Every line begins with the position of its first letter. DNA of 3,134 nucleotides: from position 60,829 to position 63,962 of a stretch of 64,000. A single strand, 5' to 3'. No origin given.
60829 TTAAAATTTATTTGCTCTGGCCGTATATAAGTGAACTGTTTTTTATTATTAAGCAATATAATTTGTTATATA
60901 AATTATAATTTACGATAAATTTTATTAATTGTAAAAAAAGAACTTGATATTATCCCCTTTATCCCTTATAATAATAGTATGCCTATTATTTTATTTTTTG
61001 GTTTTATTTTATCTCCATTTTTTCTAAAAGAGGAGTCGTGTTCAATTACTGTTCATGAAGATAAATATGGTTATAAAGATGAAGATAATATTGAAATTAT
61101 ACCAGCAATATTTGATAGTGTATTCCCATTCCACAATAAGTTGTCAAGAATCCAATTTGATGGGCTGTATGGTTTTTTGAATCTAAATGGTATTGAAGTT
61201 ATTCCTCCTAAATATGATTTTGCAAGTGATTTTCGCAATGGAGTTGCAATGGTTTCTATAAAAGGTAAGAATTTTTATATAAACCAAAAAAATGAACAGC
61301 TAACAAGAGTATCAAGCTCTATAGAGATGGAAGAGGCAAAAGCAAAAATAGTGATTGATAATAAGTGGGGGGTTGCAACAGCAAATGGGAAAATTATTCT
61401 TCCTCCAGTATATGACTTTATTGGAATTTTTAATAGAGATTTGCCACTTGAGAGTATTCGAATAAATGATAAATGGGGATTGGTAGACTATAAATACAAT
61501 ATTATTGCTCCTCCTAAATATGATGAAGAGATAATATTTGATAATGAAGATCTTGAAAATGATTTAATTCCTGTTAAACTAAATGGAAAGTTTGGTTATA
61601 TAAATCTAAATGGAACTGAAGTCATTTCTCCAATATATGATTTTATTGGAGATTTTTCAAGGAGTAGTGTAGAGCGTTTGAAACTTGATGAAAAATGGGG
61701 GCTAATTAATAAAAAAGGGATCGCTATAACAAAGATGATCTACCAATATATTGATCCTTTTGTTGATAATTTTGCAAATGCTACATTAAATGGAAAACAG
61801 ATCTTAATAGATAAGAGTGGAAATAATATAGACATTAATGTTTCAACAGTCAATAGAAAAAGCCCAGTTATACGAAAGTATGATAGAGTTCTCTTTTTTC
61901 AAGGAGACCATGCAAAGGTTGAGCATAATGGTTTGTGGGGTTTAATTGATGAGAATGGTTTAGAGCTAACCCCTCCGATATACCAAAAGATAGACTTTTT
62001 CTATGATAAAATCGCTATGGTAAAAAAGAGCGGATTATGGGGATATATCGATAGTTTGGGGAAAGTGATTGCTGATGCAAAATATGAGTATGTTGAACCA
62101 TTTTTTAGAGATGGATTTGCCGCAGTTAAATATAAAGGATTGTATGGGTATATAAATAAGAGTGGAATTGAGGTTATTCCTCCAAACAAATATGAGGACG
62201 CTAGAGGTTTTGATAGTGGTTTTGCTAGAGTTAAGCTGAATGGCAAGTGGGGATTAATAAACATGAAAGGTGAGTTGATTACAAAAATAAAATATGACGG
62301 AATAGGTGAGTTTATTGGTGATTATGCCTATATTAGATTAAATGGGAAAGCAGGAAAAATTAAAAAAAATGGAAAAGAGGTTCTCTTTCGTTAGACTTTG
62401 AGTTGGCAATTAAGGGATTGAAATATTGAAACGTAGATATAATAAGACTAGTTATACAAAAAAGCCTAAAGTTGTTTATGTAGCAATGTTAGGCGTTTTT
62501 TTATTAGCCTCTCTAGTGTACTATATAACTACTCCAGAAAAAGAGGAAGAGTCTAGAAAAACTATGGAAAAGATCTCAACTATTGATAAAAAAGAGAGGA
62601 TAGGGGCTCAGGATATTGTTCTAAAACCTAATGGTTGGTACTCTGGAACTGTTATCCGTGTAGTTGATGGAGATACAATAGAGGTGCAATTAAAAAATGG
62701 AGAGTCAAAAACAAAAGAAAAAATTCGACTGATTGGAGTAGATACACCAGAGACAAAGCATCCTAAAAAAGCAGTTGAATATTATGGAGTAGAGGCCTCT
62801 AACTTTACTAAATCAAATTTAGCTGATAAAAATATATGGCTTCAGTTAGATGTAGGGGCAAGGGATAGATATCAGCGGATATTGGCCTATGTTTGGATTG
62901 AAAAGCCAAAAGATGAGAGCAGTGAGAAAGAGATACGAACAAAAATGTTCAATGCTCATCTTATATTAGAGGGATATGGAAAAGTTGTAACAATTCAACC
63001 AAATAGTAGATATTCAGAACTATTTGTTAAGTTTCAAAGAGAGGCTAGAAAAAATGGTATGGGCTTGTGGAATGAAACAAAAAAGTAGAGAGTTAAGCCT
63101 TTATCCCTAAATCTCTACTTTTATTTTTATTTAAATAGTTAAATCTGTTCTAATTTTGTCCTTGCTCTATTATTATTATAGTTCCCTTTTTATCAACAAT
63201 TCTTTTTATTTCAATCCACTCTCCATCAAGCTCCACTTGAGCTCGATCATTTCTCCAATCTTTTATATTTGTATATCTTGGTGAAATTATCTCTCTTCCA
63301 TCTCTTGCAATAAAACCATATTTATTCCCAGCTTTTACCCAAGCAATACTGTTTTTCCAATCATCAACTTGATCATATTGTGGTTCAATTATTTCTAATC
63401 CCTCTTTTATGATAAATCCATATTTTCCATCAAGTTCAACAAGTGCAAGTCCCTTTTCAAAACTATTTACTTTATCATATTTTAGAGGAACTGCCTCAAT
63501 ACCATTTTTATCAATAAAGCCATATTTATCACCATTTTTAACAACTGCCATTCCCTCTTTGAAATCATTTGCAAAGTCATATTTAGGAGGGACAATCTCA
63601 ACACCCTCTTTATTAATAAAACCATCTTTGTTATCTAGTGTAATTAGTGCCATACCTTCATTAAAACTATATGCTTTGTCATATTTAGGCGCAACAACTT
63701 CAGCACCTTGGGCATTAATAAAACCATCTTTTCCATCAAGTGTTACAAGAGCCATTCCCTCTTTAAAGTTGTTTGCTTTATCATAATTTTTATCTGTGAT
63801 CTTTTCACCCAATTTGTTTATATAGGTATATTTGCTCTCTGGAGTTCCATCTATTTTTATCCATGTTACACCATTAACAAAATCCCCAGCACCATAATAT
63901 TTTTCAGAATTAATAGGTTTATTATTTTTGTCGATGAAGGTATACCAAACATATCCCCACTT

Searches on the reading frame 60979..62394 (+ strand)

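Call 38: search_protein_families(library=pfam, proteins=[window:60979-62394:+], max_evalue=0.001)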
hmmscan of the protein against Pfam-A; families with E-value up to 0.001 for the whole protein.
window:60979-62394:+ (471 aa): 1 family
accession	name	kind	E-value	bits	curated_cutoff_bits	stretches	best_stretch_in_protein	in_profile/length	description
PF14903.11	WG_beta_rep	-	1.1e-79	262.4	25.6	10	389-424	1-35/35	WG containing repeat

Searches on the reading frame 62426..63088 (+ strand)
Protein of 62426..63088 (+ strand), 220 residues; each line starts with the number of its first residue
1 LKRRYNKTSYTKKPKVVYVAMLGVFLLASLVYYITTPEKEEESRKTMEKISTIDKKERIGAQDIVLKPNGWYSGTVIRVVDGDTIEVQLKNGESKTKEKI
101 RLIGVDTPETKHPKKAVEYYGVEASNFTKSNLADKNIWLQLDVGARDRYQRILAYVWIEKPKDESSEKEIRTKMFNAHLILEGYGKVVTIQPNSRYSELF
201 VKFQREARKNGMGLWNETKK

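Call 38: search_protein_families(library=pfam, proteins=[window:62426-63088:+], max_evalue=0.001)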
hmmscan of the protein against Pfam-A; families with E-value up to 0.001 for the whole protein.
window:62426-63088:+ (220 aa): 1 family
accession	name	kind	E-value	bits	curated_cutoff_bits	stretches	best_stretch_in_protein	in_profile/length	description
PF00565.23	SNase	-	7e-25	88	21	1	99-217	1-107/107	Staphylococcal nuclease homologue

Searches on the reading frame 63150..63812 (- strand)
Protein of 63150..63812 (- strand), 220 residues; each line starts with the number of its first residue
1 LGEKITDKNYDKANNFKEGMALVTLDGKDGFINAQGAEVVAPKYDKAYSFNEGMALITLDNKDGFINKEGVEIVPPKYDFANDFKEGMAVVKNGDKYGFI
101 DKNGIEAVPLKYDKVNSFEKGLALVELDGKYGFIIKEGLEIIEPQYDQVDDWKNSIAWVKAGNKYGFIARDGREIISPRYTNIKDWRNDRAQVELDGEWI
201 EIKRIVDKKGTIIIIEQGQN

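Call 38: search_protein_families(library=pfam, proteins=[window:63150-63812:-], max_evalue=0.001)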
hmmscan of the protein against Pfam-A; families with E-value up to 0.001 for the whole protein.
window:63150-63812:- (220 aa): 1 family
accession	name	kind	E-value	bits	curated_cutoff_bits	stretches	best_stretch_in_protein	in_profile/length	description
PF14903.11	WG_beta_rep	-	7.4e-57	189.4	25.6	6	64-97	2-35/35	WG containing repeat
